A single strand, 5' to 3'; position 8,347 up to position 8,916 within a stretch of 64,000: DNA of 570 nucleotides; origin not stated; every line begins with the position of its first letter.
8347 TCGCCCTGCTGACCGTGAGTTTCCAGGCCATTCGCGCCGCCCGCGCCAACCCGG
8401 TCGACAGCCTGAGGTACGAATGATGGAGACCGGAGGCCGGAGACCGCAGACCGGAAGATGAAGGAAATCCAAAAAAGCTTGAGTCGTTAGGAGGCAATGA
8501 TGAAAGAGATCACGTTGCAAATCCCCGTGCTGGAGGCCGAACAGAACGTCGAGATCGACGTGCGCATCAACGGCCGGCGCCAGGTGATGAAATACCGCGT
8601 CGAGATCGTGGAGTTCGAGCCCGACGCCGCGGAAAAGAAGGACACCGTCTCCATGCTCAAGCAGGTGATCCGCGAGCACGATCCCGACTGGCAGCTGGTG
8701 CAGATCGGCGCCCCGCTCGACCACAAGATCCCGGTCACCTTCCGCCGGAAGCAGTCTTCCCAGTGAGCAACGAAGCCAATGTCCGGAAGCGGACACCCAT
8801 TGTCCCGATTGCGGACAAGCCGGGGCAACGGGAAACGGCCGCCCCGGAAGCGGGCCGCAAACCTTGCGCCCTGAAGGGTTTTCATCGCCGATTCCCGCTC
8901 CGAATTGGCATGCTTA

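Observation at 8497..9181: Two small acidic cytoplasmic proteins inserted between permease 4 and the ATPase, the second ATGA-coupled to the ATPase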

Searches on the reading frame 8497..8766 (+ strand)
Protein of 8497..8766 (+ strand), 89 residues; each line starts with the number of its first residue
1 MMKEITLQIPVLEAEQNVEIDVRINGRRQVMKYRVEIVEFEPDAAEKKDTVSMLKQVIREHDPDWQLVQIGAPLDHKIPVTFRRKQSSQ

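Call 7: search_protein_families(library=pfam, proteins=[window:8497-8766:+], max_evalue=1)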
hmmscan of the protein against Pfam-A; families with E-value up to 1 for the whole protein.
window:8497-8766:+ (89 aa): 2 families
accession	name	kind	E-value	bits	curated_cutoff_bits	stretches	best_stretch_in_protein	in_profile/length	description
PF15905.10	HMMR_N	-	0.084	12.8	30.1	1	19-62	227-271/330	Hyaluronan mediated motility receptor N-terminal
PF24721.1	HAB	-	0.11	13.2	27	1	46-77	42-72/81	Half a barrel family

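Call 8: search_protein_families(library=ncbifam, proteins=[window:8497-8766:+], max_evalue=1)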
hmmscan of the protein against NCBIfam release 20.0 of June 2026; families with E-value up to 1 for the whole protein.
window:8497-8766:+ (89 aa): 0 families

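Call 9: find_homologous_proteins(query=window:8497-8763:+, max_evalue=0.01)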
Query window:8497-8763:+ (89 aa): 41 proteins with E <= 0.01 among 41 candidates.
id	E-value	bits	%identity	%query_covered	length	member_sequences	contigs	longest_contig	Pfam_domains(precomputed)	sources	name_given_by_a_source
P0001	3.7e-46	173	93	99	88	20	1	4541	-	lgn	-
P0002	9.9e-46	171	91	99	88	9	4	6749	-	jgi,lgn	jgi:hypothetical protein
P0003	2.6e-44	167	88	99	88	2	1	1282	-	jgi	jgi:hypothetical protein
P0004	7.0e-44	165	89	96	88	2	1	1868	-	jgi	jgi:hypothetical protein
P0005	1.1e-43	165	88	99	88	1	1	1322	-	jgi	-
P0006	1.3e-43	164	85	99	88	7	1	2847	-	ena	-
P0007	1.5e-43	164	85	99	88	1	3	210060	-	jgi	jgi:hypothetical protein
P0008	5.1e-43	162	86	99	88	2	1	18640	-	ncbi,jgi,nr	ncbi:MAG: hypothetical protein NTW95_12075 [Candidatus Aminicenantes bacterium]|jgi:hypothetical pro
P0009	5.7e-43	162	86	99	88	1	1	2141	-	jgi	-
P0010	6.5e-43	162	88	99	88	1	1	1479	-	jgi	jgi:hypothetical protein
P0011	7.3e-43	162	85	99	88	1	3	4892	-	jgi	jgi:hypothetical protein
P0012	1.1e-42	161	85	99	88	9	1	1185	-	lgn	-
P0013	1.6e-42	161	86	99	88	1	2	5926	-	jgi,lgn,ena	-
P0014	2.8e-42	160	83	99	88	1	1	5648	-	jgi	jgi:hypothetical protein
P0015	7.2e-42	159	84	99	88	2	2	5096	-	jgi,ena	jgi:hypothetical protein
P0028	2.1e-25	106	59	99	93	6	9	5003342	-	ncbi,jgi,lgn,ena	-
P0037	9.5e-19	85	52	93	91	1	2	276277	-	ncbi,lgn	-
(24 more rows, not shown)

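Call 14: find_encoding_contigs(protein=P0028, flank=10000, max_places=3)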
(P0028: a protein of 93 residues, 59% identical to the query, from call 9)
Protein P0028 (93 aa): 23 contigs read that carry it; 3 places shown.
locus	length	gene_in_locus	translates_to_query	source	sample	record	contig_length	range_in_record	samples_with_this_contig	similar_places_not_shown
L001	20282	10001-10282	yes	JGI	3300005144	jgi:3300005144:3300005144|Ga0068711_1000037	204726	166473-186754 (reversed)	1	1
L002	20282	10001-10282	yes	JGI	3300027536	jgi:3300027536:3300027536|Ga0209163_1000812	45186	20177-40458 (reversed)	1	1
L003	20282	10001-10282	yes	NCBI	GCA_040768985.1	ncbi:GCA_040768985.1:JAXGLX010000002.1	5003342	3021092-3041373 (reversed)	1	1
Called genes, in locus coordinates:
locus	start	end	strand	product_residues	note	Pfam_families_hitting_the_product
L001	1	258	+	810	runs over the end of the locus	PF12704:MacB_PCD, PF02687:FtsX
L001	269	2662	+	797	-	PF12704:MacB_PCD, PF02687:FtsX, PF12704:MacB_PCD (weak), PF02687:FtsX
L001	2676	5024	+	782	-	PF12704:MacB_PCD, PF02687:FtsX, PF12704:MacB_PCD (weak), PF02687:FtsX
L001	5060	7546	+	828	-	PF12704:MacB_PCD, PF02687:FtsX, PF12704:MacB_PCD (weak), PF02687:FtsX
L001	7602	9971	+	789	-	PF12704:MacB_PCD, PF02687:FtsX, PF12704:MacB_PCD (weak), PF02687:FtsX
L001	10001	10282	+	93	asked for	-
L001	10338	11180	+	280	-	PF03618:Kinase-PPPase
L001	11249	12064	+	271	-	PF00072:Response_reg, PF04397:LytTR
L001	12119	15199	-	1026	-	PF00873:ACR_tran, PF03176:MMPL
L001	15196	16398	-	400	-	PF25917:BSH_RND, PF25876:HH_MFP_RND, PF25944:Beta-barrel_RND, PF25967:RND-MFP_C (weak), PF25989:YknX_C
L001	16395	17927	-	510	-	PF02321:OEP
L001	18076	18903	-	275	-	PF14358:DUF4405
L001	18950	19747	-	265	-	PF00491:Arginase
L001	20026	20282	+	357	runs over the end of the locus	PF07676:PD40 (faint)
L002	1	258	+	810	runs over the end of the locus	PF12704:MacB_PCD, PF02687:FtsX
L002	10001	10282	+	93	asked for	-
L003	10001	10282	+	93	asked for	-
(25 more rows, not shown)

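Call 15: find_encoding_contigs(protein=P0037, flank=10000, max_places=2)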
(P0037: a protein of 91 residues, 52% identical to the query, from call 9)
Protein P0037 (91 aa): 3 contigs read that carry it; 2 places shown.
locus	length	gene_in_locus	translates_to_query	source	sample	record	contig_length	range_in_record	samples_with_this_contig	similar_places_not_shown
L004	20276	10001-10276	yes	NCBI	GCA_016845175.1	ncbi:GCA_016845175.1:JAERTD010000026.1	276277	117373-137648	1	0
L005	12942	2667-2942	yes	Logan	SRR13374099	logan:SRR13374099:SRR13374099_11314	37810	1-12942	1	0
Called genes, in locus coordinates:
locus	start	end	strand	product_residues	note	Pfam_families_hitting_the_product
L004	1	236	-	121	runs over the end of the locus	PF13380:CoA_binding_2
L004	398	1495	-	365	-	PF01926:MMR_HSR1, PF02421:FeoB_N (faint), PF06071:YchF-GTPase_C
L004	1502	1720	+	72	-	-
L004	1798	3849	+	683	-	PF00575:S1, PF21710:Spt6_S1 (faint), PF00575:S1, PF23459:S1_RRP5 (weak), PF00575:S1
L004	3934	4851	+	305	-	PF23023:Anti-Pycsar_Apyc1, PF00753:Lactamase_B, PF13691:Lactamase_B_4, PF12706:Lactamase_B_2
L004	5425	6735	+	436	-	PF25967:RND-MFP_C (weak)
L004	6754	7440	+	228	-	PF02463:SMC_N (faint), PF00005:ABC_tran, PF13304:AAA_21 (faint)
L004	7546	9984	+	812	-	PF12704:MacB_PCD, PF02687:FtsX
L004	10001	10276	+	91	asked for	-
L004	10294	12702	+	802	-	PF12704:MacB_PCD, PF02687:FtsX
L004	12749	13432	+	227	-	PF02463:SMC_N, PF00005:ABC_tran, PF13304:AAA_21 (faint)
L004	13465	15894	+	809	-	PF12704:MacB_PCD, PF02687:FtsX, PF12704:MacB_PCD, PF02687:FtsX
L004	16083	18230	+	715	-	PF13205:Big_5 (weak), PF05935:Arylsulfotrans, PF14269:Arylsulfotran_2, PF18962:Por_Secre_tail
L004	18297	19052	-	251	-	-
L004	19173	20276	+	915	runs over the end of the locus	PF13245:AAA_19 (faint), PF05496:RuvB_N (faint), PF00004:AAA, PF00910:RNA_helicase (faint), PF07728:AAA_5 (faint), PF17866:AAA_lid_6, PF00004:AAA, PF17866:AAA_lid_6, +3 more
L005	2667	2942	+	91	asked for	-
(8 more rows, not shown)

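Call 31: predict_structure(alignment_id=A1)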
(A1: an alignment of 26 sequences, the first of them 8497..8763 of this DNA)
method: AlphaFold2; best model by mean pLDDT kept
length: 89 residues; sequences in the alignment: 26
mean_pLDDT: 62.4   pTM: 0.47
mean pLDDT of the five models: 62.4, 59.5, 54.7, 48.3, 40.3
residues with pLDDT >= 90: 0; 70-90: 26; 50-70: 45; < 50: 18
segments of 3 or more residues with pLDDT < 50: 46-60
pLDDT, mean of each block of 10 residues (from residue 1): 72 67 65 62 46 42 68 71 68
secondary structure, 60 per line:
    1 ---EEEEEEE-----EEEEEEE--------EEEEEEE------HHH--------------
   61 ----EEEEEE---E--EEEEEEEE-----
elements in order: E4-10 E16-22 E31-37 E65-70 E77-84
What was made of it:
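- The ORF A model is unreliable (call 31).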

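Call 35: search_solved_structures(query=A1, max_evalue=10)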
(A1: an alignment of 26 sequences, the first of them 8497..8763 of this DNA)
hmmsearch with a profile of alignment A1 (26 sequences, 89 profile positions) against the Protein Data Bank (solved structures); distinct sequences matched with E-value up to 10: 4.
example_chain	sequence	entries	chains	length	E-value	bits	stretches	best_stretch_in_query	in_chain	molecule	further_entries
3osf_A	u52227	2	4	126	0.00083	22.6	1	46-75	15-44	MYB21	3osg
2bjo_A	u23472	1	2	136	1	12.6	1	11-31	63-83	ORGANIC HYDROPEROXIDE RESISTANCE PROTEIN OHRB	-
5jmd_A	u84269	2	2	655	1.2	12.5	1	14-33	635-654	Heparinase III protein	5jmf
4wpe_A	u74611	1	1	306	4.3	10.6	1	25-64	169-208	Cytokinesis protein 2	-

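Call 43: find_homologous_proteins(query=A1, max_evalue=0.01)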
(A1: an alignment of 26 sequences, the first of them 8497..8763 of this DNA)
Query A1 (26 sequences) (89 aa, profile of the alignment): 1009 proteins with E <= 0.01 among 2486 candidates; the best 120 are listed.
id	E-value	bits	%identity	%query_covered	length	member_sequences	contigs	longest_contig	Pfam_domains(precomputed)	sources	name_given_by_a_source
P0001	2.9e-40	154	93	99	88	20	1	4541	-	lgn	-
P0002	8.4e-40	152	91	99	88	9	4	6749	-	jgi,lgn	jgi:hypothetical protein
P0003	2.3e-39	151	88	99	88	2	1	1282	-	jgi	jgi:hypothetical protein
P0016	2.9e-39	151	85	99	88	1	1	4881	-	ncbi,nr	ncbi:MAG: hypothetical protein JXO51_04085 [Candidatus Aminicenantes bacterium]|nr:hypothetical prot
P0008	3.2e-39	151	86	99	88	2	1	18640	-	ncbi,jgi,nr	ncbi:MAG: hypothetical protein NTW95_12075 [Candidatus Aminicenantes bacterium]|jgi:hypothetical pro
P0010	3.4e-39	150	88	99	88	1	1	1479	-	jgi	jgi:hypothetical protein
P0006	4.5e-39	150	85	99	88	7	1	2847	-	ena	-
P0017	5.3e-39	150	84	99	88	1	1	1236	-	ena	-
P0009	5.4e-39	150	86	99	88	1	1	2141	-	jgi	-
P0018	6.4e-39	150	83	99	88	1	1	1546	-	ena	-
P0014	7.1e-39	149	83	99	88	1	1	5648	-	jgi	jgi:hypothetical protein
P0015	7.5e-39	149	84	99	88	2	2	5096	-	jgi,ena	jgi:hypothetical protein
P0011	7.7e-39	149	85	99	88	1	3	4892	-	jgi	jgi:hypothetical protein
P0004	7.8e-39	149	89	96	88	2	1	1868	-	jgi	jgi:hypothetical protein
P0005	8.0e-39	149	88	99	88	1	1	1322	-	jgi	-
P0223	1.5e-36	142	58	96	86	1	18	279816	-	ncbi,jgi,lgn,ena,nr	ncbi:MAG: hypothetical protein HQ510_11165 [Candidatus Marinimicrobia bacterium]|nr:hypothetical pro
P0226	1.5e-36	142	55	99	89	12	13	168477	-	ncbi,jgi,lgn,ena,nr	ncbi:MAG: hypothetical protein RAO94_10420 [Candidatus Stygibacter australis]|nr:hypothetical protei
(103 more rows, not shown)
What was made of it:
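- Checked: ORF A has 41 homologues by single-sequence search and 1009 by profile search (calls 9, 43).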

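Call 52: find_related_loci(query=A1, collection=metagenome_contigs, flank=8000)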
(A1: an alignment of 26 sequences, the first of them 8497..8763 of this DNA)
Query A1 (89 aa) in metagenome_contigs; peptide patterns used: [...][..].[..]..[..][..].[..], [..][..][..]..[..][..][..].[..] (x = any residue, [..] = any of these).
600 stretches matched a pattern (row limit reached: there are more); 317 encode a relative of the query (tblastn E <= 1e-3); the best 80 are kept; 80 distinct loci.
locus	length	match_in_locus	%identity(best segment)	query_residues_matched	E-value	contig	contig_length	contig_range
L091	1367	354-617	93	2-89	2e-53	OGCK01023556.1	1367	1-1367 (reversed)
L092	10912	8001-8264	89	2-89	8e-51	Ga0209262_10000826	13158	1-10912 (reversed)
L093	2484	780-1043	89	2-89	9e-51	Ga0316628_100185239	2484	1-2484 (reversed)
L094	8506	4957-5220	86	2-89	1e-49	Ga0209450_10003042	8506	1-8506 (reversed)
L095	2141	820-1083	86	2-89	2e-49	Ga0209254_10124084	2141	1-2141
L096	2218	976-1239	85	2-89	3e-49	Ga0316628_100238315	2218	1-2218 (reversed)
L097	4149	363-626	85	2-89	1e-48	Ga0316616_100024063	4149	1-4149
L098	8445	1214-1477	85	2-89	9e-49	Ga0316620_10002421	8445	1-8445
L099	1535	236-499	84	2-89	3e-49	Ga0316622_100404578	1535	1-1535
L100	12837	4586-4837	69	2-85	2e-38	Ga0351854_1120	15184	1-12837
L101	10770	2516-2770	60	2-86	2e-33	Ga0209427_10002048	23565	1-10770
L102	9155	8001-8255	58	2-86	2e-33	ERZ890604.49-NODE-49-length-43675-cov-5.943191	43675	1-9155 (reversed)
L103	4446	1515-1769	58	2-86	2e-33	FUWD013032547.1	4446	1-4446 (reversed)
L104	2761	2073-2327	56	1-85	2e-33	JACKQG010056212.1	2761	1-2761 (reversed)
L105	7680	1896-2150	61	2-86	5e-33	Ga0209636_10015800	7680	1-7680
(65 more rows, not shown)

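Call 53: find_encoding_contigs(protein=P0223, flank=10000, max_places=1)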
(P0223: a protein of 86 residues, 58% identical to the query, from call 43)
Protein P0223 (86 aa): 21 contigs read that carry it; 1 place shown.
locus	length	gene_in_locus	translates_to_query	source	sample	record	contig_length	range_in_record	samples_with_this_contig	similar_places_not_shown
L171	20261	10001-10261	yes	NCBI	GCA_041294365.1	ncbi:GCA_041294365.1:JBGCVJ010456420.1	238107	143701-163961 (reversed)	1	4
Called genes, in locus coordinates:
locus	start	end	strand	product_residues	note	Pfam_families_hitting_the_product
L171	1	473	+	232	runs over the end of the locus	PF03883:H2O2_YaaD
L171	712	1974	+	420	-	PF25967:RND-MFP_C (weak), PF25989:YknX_C (weak)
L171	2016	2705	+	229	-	PF00005:ABC_tran, PF13304:AAA_21 (faint)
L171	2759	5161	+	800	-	PF12704:MacB_PCD, PF02687:FtsX, PF12704:MacB_PCD (weak), PF02687:FtsX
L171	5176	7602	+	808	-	PF12704:MacB_PCD, PF02687:FtsX, PF12704:MacB_PCD, PF02687:FtsX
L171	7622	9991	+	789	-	PF12704:MacB_PCD, PF02687:FtsX, PF12704:MacB_PCD (weak), PF02687:FtsX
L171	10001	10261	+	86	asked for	-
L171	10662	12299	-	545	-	PF14312:FG-GAP_2, PF00801:PKD, PF18911:PKD_4, PF00404:Dockerin_1 (weak)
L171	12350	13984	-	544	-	PF14312:FG-GAP_2, PF00801:PKD, PF18911:PKD_4, PF00404:Dockerin_1 (weak)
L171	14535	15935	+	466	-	PF13230:GATase_4, PF13522:GATase_6 (weak), PF13860:FlgD_ig, PF18962:Por_Secre_tail (weak)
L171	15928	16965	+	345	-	-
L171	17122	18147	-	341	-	PF12801:Fer4_5, PF00037:Fer4 (faint), PF12801:Fer4_5 (weak), PF13187:Fer4_9 (weak), PF13237:Fer4_10, PF14697:Fer4_21 (weak)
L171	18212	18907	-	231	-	PF00581:Rhodanese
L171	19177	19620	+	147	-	PF27746:Small_heat_shock_put (weak), PF00011:HSP20, PF17886:ArsA_HSP20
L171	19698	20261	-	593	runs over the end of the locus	PF02225:PA (weak), PF04389:Peptidase_M28, PF01546:Peptidase_M20 (faint), PF13180:PDZ_2 (weak), PF17820:PDZ_6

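Call 54: find_encoding_contigs(protein=P0226, flank=10000, max_places=1)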
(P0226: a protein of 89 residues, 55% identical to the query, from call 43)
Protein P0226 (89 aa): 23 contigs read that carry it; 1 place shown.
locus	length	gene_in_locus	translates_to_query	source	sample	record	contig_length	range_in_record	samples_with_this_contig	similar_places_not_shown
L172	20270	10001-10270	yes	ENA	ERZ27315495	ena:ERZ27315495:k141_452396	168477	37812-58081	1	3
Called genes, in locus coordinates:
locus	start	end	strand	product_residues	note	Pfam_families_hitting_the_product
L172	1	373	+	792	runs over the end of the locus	PF12704:MacB_PCD, PF02687:FtsX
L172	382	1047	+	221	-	PF00005:ABC_tran, PF13304:AAA_21 (faint)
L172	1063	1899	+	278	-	PF01364:Peptidase_C25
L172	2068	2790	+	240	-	-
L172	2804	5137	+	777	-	PF12704:MacB_PCD, PF02687:FtsX, PF12704:MacB_PCD, PF02687:FtsX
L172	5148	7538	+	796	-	PF12704:MacB_PCD, PF02687:FtsX, PF12704:MacB_PCD, PF02687:FtsX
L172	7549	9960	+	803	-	PF12704:MacB_PCD, PF02687:FtsX, PF12704:MacB_PCD, PF02687:FtsX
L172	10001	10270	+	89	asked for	-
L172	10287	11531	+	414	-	PF02321:OEP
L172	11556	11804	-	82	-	-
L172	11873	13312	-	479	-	PF01523:PmbA_TldD_1st, PF19290:PmbA_TldD_2nd (weak), PF19289:PmbA_TldD_3rd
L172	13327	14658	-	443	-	PF19289:PmbA_TldD_3rd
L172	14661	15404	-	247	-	PF00440:TetR_N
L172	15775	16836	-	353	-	PF01381:HTH_3, PF06114:Peptidase_M78 (weak)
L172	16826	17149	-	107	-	-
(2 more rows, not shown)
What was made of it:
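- The linkage reaches Marinimicrobia and Stygibacter (calls 53, 54).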

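Call 58: fold_search(model_id=the predicted structure, library=pdb)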
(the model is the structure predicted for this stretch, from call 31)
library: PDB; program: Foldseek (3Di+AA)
matches with E <= 10: 153; with E <= 0.001: 0
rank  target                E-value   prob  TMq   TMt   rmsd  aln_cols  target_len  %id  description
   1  3ps4_B                8.9e-01  0.14  0.28  0.26  12.0       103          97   12  PDZ domain from Human microtubule-associated serine/threonine-protein kinase 1 (released 2010-12-29)
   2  3ps4_A                1.0e+00  0.13  0.28  0.26  12.2       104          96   12  PDZ domain from Human microtubule-associated serine/threonine-protein kinase 1 (released 2010-12-29)
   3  1t2m_MODEL_1_A        1.2e+00  0.15  0.28  0.28  11.1       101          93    8  Solution Structure Of The Pdz Domain Of AF-6 (released 2005-02-08)
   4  4f7e_A                1.8e+00  0.13  0.31  0.14   7.7        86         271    6  Crystal structure of bovine CD1d with bound C16:0-alpha-galactosyl ceramide (released 2012-11-14)
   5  9dix_B                2.3e+00  0.14  0.36  0.19   6.1        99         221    8  HCMV gH/UL116/UL141 3-mer complex, ectodomain (released 2024-11-20)
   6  3l9r_A                2.3e+00  0.12  0.31  0.13   7.7        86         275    7  Crystal structure of bovine CD1b3 with endogenously bound ligands (released 2010-06-16)
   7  7b28_C                2.4e+00  0.06  0.25  0.18  12.4        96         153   14  Complement inhibitor CirpA3 from Rhipicephalus pulchellus (released 2021-12-08)
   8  5d2l_G                2.7e+00  0.08  0.30  0.13   9.8        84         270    7  Crystal structure of TCR C7 in complex with HCMV NLV epitope presented by HLA-A2 (released 2015-10-07)
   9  3dbx_A                2.7e+00  0.08  0.29  0.13   9.4        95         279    7  Structure of chicken CD1-2 with bound fatty acid (released 2008-11-25)
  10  6z4b_A                2.8e+00  0.09  0.31  0.14   9.3        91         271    9  Crystal Structure of EGFR-T790M/V948R in Complex with Osimertinib and EAI045 (released 2020-11-11)
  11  3l9r_C                2.8e+00  0.09  0.29  0.12   9.7        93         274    5  Crystal structure of bovine CD1b3 with endogenously bound ligands (released 2010-06-16)
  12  3ps4_D                2.8e+00  0.07  0.27  0.25  12.4       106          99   12  PDZ domain from Human microtubule-associated serine/threonine-protein kinase 1 (released 2010-12-29)
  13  4iho_D                2.8e+00  0.04  0.21  0.09  14.6        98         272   10  Crystal structure of H-2Db Y159F in complex with chimeric gp100 (released 2013-09-11)
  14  1r3h_G                2.8e+00  0.04  0.21  0.10  13.7        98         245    8  Crystal Structure of T10 (released 2004-03-30)
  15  3fol_A                3.0e+00  0.10  0.33  0.14  10.7        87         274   10  Crystal structure of the Class I MHC Molecule H-2Kwm7 with a Single Self Peptide VNDIFERI (released 2010-01-12)
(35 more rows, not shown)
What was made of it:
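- Tried and rejected: ORF A: best hit E 0.89, and the model is too weak to trust in any case (calls 31, 58).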

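Call 70: search_protein_families(library=pfam, alignment_id=A1, max_evalue=1)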
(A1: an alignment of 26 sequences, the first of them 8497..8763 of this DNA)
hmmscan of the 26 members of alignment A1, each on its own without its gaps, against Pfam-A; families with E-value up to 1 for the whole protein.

A. member 1, window:8497-8763:+ (89 aa): 2 families
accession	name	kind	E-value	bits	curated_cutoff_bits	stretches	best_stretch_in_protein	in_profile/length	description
PF15905.10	HMMR_N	-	0.084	12.8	30.1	1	19-62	227-271/330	Hyaluronan mediated motility receptor N-terminal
PF24721.1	HAB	-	0.11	13.2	27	1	46-77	42-72/81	Half a barrel family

B. families by the number of members that match (of 26 scanned): 9 families
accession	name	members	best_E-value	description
PF15905.10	HMMR_N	7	0.015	Hyaluronan mediated motility receptor N-terminal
PF24721.1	HAB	4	0.051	Half a barrel family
PF05031.18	NEAT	3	0.068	Iron Transport-associated domain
PF14582.11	Metallophos_3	2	0.037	Metallophosphoesterase, calcineurin superfamily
PF10656.15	DUF2483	1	0.0099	Hypothetical protein of unknown function (DUF2483)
PF07748.19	Glyco_hydro_38C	1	0.082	Glycosyl hydrolases family 38 C-terminal domain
PF14415.11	DUF4424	1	0.085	Domain of unknown function (DUF4424)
PF01818.22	Translat_reg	1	0.12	Bacteriophage translational regulator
PF16442.10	DUF5039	1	0.19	Domain of unknown function (DUF5039)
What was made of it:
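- On Myb/SANT-like helix-turn-helix (lead from a PDB profile hit for ORF A): No Myb or SANT model was hit by any of 26 members (call 70).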

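Call 78: search_protein_families(library=padloc, proteins=[window:8500-8763:+], max_evalue=1)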
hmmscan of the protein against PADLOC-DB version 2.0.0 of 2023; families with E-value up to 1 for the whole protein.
window:8500-8763:+ (88 aa): 0 families

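Call 79: search_protein_families(library=phrogs, proteins=[window:8500-8763:+], max_evalue=1)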
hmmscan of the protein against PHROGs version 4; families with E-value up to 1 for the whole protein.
window:8500-8763:+ (88 aa): 1 family
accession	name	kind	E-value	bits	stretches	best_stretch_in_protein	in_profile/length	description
phrog_9023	-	unknown function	0.36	12.5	1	7-43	13-50/81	-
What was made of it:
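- They have no PADLOC or PHROGs hit (calls 78, 79).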
